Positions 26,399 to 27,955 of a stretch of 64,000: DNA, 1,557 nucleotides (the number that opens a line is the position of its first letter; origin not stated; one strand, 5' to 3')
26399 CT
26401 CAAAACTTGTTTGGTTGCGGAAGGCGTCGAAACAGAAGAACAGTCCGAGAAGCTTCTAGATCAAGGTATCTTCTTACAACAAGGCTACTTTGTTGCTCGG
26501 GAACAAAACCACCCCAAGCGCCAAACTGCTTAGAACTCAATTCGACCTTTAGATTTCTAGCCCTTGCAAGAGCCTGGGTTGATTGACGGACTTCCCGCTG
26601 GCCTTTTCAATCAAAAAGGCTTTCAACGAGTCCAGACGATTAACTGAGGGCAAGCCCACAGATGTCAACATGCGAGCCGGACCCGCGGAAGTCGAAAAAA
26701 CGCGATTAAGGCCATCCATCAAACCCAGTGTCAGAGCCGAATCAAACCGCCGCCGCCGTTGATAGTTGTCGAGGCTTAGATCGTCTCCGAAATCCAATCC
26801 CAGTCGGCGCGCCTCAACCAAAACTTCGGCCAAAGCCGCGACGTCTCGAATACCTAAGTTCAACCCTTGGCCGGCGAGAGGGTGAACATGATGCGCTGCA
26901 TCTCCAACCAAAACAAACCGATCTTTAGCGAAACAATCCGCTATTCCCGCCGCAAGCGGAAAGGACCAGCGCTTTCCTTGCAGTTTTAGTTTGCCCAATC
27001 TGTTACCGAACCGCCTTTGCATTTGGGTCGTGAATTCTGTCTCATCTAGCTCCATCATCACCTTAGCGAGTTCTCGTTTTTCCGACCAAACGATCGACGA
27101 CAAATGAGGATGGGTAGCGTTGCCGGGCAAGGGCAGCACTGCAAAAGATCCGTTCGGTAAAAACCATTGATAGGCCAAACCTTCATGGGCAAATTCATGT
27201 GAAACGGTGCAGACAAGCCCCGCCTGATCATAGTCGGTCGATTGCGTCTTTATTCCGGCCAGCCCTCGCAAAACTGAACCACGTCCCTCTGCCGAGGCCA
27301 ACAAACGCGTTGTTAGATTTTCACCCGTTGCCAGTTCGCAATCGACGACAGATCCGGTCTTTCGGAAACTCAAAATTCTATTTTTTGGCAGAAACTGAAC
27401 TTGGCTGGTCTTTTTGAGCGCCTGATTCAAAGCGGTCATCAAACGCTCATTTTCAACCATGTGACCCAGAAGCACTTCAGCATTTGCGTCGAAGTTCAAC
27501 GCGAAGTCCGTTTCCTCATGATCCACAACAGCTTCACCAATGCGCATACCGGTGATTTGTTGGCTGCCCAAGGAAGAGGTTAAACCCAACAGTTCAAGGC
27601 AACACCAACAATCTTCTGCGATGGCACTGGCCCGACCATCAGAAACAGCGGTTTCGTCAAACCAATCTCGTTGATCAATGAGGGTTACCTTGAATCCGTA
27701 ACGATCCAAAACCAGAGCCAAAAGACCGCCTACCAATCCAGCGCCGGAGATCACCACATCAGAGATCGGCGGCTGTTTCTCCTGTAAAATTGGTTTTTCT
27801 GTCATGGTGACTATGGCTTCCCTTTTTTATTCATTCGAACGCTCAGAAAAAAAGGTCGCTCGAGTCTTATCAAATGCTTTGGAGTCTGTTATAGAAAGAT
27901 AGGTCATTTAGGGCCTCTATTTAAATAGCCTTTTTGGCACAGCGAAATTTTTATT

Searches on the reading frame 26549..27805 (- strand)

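Call 19: search_protein_families(library=pfam, proteins=[window:26549-27805:-], max_evalue=0.00001)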
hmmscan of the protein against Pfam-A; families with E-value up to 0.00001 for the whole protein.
window:26549-27805:- (418 aa): 1 family
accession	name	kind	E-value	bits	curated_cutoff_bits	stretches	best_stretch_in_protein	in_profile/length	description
PF01494.25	FAD_binding_3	-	1.5e-31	110.4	22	1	16-353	3-339/349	FAD binding domain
